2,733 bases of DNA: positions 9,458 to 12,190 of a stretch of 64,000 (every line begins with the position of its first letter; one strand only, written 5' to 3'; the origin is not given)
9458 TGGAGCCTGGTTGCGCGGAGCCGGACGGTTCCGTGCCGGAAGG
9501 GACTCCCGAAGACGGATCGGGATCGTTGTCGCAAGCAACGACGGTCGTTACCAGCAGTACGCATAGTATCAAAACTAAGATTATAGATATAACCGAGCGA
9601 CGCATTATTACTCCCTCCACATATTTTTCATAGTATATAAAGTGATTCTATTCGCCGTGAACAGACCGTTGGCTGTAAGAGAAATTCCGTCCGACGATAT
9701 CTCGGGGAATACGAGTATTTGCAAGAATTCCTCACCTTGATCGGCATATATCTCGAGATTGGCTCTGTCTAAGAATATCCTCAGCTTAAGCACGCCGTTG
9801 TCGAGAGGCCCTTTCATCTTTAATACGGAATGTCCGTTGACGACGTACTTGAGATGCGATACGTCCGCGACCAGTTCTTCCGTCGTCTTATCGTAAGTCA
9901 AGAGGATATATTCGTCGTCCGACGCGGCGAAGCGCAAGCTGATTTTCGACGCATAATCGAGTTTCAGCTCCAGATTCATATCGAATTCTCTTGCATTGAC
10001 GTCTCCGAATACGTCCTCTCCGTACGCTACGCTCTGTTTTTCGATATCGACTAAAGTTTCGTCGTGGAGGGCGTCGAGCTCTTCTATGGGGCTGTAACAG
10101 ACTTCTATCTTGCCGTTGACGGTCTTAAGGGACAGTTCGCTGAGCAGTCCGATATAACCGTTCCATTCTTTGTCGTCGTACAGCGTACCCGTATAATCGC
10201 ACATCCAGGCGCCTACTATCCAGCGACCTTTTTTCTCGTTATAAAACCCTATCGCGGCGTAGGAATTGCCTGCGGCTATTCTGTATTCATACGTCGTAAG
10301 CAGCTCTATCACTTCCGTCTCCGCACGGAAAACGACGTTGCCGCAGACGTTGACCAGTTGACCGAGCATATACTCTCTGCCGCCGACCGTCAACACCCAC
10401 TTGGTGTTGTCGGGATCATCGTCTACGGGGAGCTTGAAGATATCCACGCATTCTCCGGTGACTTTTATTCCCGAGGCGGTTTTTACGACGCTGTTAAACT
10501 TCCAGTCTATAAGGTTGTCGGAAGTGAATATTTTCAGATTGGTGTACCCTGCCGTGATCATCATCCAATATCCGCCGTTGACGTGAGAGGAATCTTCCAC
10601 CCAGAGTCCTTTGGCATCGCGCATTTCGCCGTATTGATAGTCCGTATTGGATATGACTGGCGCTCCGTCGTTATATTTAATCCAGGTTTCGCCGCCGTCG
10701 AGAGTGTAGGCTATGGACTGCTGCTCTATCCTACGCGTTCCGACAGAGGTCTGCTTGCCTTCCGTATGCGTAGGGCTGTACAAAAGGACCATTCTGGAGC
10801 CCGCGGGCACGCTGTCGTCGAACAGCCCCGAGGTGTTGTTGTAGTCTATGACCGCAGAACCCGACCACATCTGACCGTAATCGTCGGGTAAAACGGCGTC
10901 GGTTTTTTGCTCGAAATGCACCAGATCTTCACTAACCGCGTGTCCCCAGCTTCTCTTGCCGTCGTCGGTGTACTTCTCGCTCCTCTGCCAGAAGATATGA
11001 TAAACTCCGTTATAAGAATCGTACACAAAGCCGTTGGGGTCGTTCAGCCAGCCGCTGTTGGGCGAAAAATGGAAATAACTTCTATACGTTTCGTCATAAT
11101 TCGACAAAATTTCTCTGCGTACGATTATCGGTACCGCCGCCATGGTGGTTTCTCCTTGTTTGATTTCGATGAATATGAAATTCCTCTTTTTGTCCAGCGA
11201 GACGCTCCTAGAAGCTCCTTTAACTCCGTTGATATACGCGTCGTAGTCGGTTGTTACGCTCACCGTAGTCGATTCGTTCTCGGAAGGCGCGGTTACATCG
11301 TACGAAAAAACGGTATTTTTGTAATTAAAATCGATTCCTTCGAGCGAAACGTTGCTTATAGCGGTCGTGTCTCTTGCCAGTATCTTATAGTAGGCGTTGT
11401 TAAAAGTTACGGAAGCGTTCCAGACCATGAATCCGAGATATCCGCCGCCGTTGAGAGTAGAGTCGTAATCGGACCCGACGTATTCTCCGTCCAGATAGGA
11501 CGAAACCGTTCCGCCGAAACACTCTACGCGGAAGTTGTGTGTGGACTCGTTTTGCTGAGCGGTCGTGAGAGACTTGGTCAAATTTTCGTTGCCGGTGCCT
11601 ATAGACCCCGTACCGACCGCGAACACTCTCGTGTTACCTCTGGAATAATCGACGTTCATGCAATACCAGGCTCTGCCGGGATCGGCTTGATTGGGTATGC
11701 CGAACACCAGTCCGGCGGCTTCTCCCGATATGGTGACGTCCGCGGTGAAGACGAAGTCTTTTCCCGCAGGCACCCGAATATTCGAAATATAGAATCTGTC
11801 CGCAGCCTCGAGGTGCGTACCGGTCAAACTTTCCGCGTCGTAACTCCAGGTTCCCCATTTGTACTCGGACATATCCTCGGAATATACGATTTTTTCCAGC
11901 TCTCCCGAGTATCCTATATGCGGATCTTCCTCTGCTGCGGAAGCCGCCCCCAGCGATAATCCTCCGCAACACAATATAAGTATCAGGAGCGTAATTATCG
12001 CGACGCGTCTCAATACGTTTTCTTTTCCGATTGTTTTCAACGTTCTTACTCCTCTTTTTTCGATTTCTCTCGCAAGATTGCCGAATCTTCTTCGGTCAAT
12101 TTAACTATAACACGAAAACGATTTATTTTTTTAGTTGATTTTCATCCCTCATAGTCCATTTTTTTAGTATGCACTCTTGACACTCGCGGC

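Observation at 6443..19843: GH32 fructanase locus surrounded by a paralogous family of LamG-like secreted lipoproteins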

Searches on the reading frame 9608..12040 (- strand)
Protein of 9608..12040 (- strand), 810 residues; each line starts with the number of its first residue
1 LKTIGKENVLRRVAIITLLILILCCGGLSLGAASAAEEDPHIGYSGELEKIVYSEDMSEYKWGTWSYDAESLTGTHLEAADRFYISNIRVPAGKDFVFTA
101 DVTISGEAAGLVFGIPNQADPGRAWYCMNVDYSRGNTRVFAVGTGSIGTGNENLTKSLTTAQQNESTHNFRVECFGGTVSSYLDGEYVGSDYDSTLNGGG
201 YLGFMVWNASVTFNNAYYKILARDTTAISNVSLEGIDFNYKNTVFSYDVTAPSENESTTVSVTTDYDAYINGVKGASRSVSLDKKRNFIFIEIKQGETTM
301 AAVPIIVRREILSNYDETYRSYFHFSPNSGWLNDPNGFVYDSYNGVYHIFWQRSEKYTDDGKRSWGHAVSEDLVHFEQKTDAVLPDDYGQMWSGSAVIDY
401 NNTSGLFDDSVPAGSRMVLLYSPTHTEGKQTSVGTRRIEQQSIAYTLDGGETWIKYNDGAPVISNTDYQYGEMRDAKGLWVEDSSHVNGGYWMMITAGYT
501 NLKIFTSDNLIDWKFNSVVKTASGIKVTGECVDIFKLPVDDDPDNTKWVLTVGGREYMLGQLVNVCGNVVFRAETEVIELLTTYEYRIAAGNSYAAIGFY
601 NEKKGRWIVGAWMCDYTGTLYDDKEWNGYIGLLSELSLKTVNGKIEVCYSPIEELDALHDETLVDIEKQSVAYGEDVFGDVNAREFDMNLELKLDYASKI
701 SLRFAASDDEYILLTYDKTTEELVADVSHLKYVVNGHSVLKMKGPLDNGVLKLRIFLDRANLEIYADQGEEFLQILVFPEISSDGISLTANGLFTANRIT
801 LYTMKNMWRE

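Call 4: search_protein_families(library=pfam, proteins=[window:9608-12040:-], max_evalue=0.1)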
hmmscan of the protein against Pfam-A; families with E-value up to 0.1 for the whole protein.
window:9608-12040:- (810 aa): 5 families
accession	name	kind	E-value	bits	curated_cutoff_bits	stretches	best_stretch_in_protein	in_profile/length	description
PF00251.26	Glyco_hydro_32N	-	1e-51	176.8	22.1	1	324-643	1-301/307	Glycosyl hydrolases family 32 N-terminal domain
PF08244.19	Glyco_hydro_32C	-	2.7e-16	60.4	21.9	1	674-800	22-155/158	Glycosyl hydrolases family 32 C terminal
PF21015.2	Ybfg_C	-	0.0043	17.4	27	0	578-654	35-109/148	Ybfg C-terminal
PF12733.13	Cadherin-like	-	0.021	15.7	24.2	0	230-292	3-70/89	Cadherin-like beta sandwich domain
PF03174.19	CHB_HEX_C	-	0.077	13.4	23.6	0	443-465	37-58/76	Chitobiase/beta-hexosaminidase C-terminal domain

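Call 6: search_solved_structures(query=window:9608-12040:-, max_evalue=0.01, show_alignments=1)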
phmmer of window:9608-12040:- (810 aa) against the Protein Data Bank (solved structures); distinct sequences matched with E-value up to 0.01: 36.
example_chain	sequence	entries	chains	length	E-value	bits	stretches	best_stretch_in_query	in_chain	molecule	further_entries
8i12_A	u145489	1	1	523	6e-62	213.2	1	317-792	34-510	Glycosyl hydrolase family 32 exo-inulinase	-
1y4w_A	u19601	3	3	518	5.4e-55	190.2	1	314-808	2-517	exo-inulinase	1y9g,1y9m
3rwk_X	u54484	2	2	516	9.2e-44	153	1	317-792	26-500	Inulinase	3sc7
8beq_A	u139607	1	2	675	7e-34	120.3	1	308-553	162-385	Fructofuranosidase from Rhodotorula dairenensis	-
3kf5_A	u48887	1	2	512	5.1e-33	117.5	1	317-552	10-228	Invertase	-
3kf3_A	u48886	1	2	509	5.4e-33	117.4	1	317-552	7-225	Invertase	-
8bes_A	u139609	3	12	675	7.4e-33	117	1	308-553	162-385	Beta-fructofuranosidase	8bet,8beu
4eqv_A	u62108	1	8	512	1.5e-32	116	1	319-552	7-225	Invertase 2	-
3u75_A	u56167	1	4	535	2.6e-32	115.2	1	316-552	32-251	Fructofuranosidase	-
3u14_A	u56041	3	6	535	5e-32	114.2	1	316-552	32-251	Fructofuranosidase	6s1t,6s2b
6num_A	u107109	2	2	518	4.4e-29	104.5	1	320-807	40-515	Beta-fructofuranosidase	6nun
9h8i_A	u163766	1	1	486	5e-29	104.3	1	318-795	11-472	Endolevansase LevB1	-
3pig_A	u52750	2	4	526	2.3e-28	102.1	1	319-807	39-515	Beta-fructofuranosidase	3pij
9tdu_A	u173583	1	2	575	1.7e-27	99.3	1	305-545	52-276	Invertase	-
9tdx_A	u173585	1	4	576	1.7e-27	99.3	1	305-545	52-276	Invertase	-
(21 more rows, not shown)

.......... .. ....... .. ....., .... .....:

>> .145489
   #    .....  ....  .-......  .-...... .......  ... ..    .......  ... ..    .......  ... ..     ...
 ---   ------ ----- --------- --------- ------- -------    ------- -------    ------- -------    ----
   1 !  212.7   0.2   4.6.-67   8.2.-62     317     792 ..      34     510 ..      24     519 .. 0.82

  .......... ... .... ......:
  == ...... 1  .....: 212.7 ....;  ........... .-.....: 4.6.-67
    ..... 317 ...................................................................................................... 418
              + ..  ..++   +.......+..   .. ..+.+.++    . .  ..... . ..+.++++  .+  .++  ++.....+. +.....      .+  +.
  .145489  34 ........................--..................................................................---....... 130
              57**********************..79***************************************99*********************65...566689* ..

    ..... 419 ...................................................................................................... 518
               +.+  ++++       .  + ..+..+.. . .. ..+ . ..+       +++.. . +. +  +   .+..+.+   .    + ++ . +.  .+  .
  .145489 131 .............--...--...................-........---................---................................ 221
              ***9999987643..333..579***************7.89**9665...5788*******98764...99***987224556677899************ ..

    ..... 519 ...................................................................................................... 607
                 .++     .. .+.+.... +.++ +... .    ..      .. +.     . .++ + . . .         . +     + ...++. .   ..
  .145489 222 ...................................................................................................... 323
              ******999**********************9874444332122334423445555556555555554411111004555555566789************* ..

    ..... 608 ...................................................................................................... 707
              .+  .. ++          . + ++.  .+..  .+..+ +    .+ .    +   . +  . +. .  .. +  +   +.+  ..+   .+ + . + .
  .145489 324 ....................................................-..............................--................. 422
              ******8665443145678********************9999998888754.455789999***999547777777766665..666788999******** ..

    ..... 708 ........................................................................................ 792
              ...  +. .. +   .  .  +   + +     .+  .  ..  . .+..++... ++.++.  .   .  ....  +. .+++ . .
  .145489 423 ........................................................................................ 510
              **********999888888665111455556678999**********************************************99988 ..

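Call 13: find_encoding_contigs(protein=window:9608-12040:-, flank=10000, max_places=6)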
Protein window:9608-12040:- (810 aa): no gene with exactly this product is on record in the collection.

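Call 19: find_related_loci(query=window:9608-12040:-, collection=genome_contigs, flank=10000)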
Query window:9608-12040:- (810 aa) in genome_contigs; peptide patterns used: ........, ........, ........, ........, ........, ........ (x = any residue, [..] = any of these).
10 stretches matched a pattern, but none encodes a relative of the query by tblastn (E <= 1e-3).

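Call 36: search_protein_families(library=ncbifam, proteins=[window:9608-12040:-], max_evalue=0.01)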
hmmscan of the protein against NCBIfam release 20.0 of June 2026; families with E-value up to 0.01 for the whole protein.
window:9608-12040:- (810 aa): 2 families
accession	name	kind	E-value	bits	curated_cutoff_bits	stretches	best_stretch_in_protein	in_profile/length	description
TIGR01322.1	scrB_fam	subfamily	1.6e-39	135.9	356.4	1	316-779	10-446/447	sucrose-6-phosphate hydrolase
NF041092.1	beta-fruc_BfrA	equivalog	1.5e-30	106.3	900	1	319-808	2-432/433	beta-fructosidase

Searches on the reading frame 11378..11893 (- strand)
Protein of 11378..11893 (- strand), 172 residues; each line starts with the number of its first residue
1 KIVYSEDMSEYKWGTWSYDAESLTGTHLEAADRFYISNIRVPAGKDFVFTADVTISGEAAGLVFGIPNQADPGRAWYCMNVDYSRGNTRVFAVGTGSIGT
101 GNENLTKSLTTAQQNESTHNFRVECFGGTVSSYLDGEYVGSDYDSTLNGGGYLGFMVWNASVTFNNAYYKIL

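Call 12: find_homologous_proteins(query=window:11378-11893:-, max_evalue=0.001)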
Query seq(172 aa): 45 candidates shared short words with the query, none scored E <= 0.001.

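Call 22: search_solved_structures(query=A1, max_evalue=1, show_alignments=2)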
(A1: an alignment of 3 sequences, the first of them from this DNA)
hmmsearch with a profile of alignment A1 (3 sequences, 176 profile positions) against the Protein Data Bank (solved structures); distinct sequences matched with E-value up to 1: 3.
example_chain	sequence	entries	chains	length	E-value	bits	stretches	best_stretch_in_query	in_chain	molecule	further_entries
4b1m_A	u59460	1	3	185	1.3e-10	44.8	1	8-172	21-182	LEVANASE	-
4b1l_A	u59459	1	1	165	2.2e-10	44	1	11-172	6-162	LEVANASE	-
4azz_A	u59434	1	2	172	3.7e-10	43.3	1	14-172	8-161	LEVANASE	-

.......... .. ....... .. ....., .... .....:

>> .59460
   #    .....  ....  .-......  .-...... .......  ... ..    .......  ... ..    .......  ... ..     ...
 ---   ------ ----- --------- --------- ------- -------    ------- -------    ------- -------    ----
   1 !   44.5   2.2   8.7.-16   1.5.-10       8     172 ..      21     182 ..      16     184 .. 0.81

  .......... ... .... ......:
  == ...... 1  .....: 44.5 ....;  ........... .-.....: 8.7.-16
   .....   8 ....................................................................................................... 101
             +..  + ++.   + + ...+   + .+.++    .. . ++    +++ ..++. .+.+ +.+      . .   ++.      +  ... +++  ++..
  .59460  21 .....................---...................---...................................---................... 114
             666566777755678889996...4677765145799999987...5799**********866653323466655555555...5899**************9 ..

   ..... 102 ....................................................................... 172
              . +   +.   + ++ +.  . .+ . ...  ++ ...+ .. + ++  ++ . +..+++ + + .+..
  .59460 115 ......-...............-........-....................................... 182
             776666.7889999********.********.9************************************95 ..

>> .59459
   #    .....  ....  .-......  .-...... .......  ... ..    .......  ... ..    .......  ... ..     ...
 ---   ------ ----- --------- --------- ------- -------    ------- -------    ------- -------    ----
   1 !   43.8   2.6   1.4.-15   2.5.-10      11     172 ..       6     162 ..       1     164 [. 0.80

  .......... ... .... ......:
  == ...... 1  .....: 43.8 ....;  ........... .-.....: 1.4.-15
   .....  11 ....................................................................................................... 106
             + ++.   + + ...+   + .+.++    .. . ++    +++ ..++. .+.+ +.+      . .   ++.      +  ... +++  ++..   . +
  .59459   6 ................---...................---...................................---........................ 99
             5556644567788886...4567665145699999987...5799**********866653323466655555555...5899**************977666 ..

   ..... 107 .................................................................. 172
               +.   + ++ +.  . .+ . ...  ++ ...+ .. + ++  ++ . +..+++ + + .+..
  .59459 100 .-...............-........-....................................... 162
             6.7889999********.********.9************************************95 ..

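Call 29: search_protein_representatives(alignment_id=A1)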
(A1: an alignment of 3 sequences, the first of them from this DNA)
Query: 3 sequences, 176 profile positions. Proteins with E-value up to 0.001 (for the whole library): 486; up to 1e-10: 178; up to 1e-30: 52. The best 150 are listed.
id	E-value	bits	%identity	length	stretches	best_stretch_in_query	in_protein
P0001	1.8e-148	506.8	-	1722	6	21-172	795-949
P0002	3.0e-129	444.2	-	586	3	3-175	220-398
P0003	5.4e-100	348.9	-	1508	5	21-175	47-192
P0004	1.9e-85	301.6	-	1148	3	17-175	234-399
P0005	5.6e-76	270.7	-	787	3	16-175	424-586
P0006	5.6e-64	231.6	-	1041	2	10-175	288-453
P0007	4.7e-62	225.3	-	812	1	9-175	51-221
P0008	2.0e-61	223.3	-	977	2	16-175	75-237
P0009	3.7e-60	219.2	-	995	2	15-175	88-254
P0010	2.6e-58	213.2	-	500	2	6-175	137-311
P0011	3.4e-56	206.3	-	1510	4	12-174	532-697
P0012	4.1e-56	206.0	-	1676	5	18-175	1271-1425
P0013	6.3e-56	205.4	-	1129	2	12-176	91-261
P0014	7.5e-56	205.1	-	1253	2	19-175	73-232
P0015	1.5e-55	204.2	-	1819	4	37-175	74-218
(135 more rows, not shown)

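Call 35: find_encoding_contigs(protein=P0007, flank=10000, max_places=4)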
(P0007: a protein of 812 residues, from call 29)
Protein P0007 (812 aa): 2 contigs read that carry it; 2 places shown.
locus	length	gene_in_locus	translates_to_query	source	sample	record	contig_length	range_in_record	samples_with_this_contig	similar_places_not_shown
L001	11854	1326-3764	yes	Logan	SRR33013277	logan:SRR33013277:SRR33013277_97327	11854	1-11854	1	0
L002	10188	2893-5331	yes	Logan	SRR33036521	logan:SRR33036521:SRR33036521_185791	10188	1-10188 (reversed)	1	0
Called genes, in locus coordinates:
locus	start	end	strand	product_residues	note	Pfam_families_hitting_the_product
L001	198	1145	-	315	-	PF01022:HTH_5, PF12840:HTH_20, PF13412:HTH_24 (weak)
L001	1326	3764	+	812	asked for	PF00251:Glyco_hydro_32N, PF08244:Glyco_hydro_32C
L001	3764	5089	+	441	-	-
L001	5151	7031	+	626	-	PF07523:Big_3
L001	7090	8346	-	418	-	-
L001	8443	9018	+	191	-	PF12710:HAD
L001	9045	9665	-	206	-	PF10688:Imp-YgjV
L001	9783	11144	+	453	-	PF07690:MFS_1, PF13347:MFS_2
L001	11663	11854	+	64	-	?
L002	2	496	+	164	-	?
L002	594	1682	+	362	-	-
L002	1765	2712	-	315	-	PF01022:HTH_5, PF12840:HTH_20, PF13412:HTH_24 (weak)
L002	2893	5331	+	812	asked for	PF00251:Glyco_hydro_32N, PF08244:Glyco_hydro_32C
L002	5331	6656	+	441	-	-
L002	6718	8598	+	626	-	PF07523:Big_3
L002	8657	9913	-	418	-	-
